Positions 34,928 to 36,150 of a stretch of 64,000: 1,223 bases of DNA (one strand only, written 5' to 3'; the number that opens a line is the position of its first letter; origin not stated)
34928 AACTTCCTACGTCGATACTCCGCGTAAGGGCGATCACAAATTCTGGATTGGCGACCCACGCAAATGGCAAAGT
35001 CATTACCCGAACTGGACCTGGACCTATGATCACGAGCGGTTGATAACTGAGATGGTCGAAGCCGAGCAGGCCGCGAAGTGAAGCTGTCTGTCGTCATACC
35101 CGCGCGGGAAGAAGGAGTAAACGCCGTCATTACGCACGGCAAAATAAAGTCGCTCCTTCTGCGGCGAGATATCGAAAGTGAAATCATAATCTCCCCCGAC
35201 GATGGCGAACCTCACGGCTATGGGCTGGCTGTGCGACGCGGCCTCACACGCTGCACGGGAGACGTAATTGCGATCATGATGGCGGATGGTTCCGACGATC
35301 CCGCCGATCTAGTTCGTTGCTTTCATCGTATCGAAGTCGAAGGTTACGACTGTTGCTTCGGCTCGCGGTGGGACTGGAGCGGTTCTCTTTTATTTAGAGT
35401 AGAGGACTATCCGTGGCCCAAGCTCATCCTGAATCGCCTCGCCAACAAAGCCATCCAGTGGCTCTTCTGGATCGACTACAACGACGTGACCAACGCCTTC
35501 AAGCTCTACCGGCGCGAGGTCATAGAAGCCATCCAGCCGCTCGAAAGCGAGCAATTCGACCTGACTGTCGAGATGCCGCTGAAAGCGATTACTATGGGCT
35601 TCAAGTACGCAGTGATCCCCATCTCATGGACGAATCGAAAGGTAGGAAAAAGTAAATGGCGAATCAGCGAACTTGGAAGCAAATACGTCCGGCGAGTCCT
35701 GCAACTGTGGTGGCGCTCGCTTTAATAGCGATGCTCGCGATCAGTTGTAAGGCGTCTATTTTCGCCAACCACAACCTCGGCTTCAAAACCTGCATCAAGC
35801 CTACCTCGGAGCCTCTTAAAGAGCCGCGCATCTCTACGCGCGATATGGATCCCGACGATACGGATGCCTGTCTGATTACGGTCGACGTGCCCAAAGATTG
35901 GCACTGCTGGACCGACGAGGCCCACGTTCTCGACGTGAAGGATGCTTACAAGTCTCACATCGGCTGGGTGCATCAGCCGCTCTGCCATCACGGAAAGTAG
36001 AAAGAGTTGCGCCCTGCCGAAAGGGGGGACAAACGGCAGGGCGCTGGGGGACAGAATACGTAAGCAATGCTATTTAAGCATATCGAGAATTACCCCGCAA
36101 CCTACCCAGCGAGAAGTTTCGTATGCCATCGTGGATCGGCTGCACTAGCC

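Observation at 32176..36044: Self-contained plus-strand glycosylation insertion between scaffold and capsid genes, plus a second GT-C-like gene among the fibres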

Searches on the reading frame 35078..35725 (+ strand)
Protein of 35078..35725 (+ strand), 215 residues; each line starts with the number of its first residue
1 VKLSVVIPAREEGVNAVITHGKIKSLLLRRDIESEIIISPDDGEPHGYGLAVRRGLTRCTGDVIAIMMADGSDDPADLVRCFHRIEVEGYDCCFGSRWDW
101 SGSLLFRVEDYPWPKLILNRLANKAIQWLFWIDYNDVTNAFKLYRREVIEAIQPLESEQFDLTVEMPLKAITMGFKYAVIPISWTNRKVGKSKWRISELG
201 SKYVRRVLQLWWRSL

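Call 3: search_protein_families(library=pfam, proteins=[window:35078-35725:+], max_evalue=0.1)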
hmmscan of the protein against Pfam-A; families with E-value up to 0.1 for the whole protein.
window:35078-35725:+ (215 aa): 1 family
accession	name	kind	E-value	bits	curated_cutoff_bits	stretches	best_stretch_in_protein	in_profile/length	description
PF00535.33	Glycos_transf_2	-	2.2e-08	34.7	23.3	1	45-151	63-166/168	Glycosyl transferase family 2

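Call 11: search_protein_families(library=ncbifam, proteins=[window:35078-35725:+], max_evalue=0.1)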
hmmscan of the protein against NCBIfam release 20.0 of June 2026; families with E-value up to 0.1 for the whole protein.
window:35078-35725:+ (215 aa): 4 families
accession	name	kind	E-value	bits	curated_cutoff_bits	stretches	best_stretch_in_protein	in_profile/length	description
NF041391.1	DPhHxTase_Halo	equivalog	4.8e-09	35.5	375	1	43-193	51-191/213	dolichyl-phosphate hexose transferase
TIGR04182.1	glyco_TIGR04182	equivalog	3.3e-07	30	325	1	46-191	58-198/293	S-layer glycoprotein N-glycosyltransferase AglJ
NF047588.1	GlcsyltransPgfSStrep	equivalog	2.9e-06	26.7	500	1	51-197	76-208/308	glycosyltransferase PgfS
NF007986.1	PRK10714.1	equivalog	2.2e-05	23.6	529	1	47-198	77-214/316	undecaprenyl-phosphate 4-deoxy-4-formamido-L-arabinose transferase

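Call 36: find_related_loci(query=window:35078-35725:+, collection=viral_contigs, flank=10000)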
Query window:35078-35725:+ (215 aa) in viral_contigs; peptide patterns used: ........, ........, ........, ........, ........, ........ (x = any residue, [..] = any of these).
5 stretches matched a pattern, but none encodes a relative of the query by tblastn (E <= 1e-3).
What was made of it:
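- Tried and rejected: GT2: none (call 36).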

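Call 53: search_protein_families(library=phrogs, proteins=[window:35078-35725:+], max_evalue=0.01)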
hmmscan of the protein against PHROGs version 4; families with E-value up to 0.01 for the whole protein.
window:35078-35725:+ (215 aa): 1 family
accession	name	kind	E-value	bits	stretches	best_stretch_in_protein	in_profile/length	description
phrog_841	-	moron, auxiliary metabolic gene and host takeover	1.8e-16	61.5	1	46-199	71-212/309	GtrB-like O-antigen conversion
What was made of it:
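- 35078..35725 (+): 215-aa GT2 of the polyprenyl-phosphate glycosyltransferase (Dpm1/ArnC/GtrB) type, a compact variant lacking about 25 residues after the DDG motif. PF00535, E 2e-8 (call 3). phrog_841 'GtrB-like', E 2e-16 (call 53).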

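Call 55: search_dna_similar(query=window:35078-35725:+, collection=phages, mode=protein, max_rows=15, max_evalue=0.001)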
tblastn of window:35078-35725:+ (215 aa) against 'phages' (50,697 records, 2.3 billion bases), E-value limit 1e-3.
Records with a match: 10; places in all: 10; records where one place covers at least 80% of the query: 0.
Best place of each record, by identity: <60% 10.
By first word of the organism name: Bacteriophage 7; Sulfolobus 2; Microcystis 1.
By host as written in the record: - 7; Sulfolobus 2; Microcystis sp. SG03 1.
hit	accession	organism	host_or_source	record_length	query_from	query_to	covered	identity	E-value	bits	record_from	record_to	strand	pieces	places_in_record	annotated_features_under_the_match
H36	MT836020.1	Bacteriophage sp.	human fecal samples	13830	62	214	71%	34.6%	4e-15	79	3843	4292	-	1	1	record has no annotation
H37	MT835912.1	Bacteriophage sp.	human fecal samples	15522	47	214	78%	30.6%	2e-13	74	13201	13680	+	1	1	record has no annotation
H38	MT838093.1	Bacteriophage sp.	human fecal samples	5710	67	214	69%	31.8%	4e-10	64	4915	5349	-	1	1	record has no annotation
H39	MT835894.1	Bacteriophage sp.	human fecal samples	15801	46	214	79%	27.6%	1e-6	54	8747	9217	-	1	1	record has no annotation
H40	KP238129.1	Sulfolobus monocaudavirus SMV2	Sulfolobus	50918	47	199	71%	30.4%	5e-9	61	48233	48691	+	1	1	dolichol-phosphate mannosyltransferase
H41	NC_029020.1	Sulfolobus monocaudavirus SMV2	Sulfolobus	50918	47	199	71%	30.4%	5e-9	61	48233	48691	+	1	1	GtrB-like O-antigen conversion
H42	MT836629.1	Bacteriophage sp.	human fecal samples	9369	67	215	69%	30.5%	8e-12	69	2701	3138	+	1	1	record has no annotation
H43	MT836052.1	Bacteriophage sp.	human fecal samples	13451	46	194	69%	28.5%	2e-5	50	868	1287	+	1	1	record has no annotation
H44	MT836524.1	Bacteriophage sp.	human fecal samples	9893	67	213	68%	27.0%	3e-10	64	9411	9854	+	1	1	record has no annotation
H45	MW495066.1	Microcystis phage MaAM05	Microcystis sp. SG03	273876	47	193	68%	25.2%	3e-6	53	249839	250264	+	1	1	rgtE: dodecaprenyl-phosphate galacturonate synthase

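Call 78: search_solved_structures(query=window:35078-35725:+, max_evalue=0.01, show_alignments=2)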
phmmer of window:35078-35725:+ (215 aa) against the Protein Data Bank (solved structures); distinct sequences matched with E-value up to 0.01: 2.
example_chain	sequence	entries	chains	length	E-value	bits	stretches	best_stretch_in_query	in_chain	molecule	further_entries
5mlz_A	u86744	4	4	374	2.8e-06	30.4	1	46-210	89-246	Dolichol monophosphate mannose synthase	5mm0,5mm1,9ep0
9hwj_A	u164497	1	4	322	0.001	22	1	37-198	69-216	Undecaprenyl-phosphate 4-deoxy-4-formamido-L-arabinose transferase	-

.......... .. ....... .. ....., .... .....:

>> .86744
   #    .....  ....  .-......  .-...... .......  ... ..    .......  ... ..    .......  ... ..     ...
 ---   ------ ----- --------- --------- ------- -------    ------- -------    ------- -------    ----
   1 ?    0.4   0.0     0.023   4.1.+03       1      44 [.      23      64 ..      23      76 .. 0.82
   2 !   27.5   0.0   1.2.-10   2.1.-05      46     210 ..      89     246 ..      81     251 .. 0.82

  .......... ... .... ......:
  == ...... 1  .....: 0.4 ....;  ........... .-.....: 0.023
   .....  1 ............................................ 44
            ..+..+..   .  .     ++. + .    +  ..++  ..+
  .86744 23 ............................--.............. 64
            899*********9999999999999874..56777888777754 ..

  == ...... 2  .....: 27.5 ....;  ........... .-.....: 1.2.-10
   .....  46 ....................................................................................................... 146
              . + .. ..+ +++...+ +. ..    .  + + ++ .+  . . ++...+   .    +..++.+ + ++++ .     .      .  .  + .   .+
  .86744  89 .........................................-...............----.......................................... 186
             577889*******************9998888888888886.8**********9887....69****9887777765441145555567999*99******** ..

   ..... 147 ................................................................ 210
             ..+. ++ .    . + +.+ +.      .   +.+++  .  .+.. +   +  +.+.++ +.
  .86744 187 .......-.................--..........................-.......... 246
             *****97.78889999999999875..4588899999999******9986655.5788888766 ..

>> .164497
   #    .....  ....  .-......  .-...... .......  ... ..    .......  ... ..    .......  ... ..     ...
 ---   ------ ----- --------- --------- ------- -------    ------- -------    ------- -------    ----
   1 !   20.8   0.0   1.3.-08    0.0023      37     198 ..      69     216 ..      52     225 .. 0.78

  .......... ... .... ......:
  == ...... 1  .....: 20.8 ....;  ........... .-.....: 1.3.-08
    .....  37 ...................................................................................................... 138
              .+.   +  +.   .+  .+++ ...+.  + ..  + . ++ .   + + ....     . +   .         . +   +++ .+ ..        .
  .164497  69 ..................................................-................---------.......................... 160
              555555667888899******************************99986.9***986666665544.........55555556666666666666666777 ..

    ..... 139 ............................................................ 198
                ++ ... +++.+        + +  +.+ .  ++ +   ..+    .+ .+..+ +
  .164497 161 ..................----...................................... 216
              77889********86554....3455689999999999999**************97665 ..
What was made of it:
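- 35078..35725 (+): The only PDB sequence hits are DPMS 5mlz and ArnC 9hwj (call 78).
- On Polyprenyl-phosphate GT2 (Dpm1/GtrB/ArnC type): PDB sequence hits are only DPMS 5mlz (3e-6) and ArnC 9hwj (1e-3) (call 78). phrog_841 GtrB-like, 2e-16 (call 53).
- Closest known: Arn lipid A modification. Same: A GT2 related to ArnC (PDB 9hwj, call 78).
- GT2 clade: calls 3, 11, 53, 78. Every significant GT2 match is to polyprenyl-phosphate transferases (calls 11, 53, 78).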

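Call 101: search_protein_families(library=padloc, proteins=[window:35078-35725:+], max_evalue=0.01)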
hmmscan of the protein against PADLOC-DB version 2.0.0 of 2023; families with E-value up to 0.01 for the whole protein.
window:35078-35725:+ (215 aa): 0 families

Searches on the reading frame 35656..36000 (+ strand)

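Call 3: search_protein_families(library=pfam, proteins=[window:35656-36000:+], max_evalue=0.1)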
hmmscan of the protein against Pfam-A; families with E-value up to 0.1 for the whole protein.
window:35656-36000:+ (114 aa): 0 families

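Call 11: search_protein_families(library=ncbifam, proteins=[window:35656-36000:+], max_evalue=0.1)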
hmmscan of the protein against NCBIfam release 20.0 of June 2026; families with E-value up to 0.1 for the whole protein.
window:35656-36000:+ (114 aa): 1 family
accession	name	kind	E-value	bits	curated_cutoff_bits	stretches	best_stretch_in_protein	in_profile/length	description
NF041740.1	choice_anch_T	equivalog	0.096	11.8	70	0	64-95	205-236/259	choice-of-anchor T family protein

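Call 53: search_protein_families(library=phrogs, proteins=[window:35656-36000:+], max_evalue=0.01)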
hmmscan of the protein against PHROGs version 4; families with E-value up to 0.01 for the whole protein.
window:35656-36000:+ (114 aa): 0 families

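Call 101: search_protein_families(library=padloc, proteins=[window:35656-36000:+], max_evalue=0.01)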
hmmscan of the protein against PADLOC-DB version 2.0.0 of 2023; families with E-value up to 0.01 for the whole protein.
window:35656-36000:+ (114 aa): 0 families
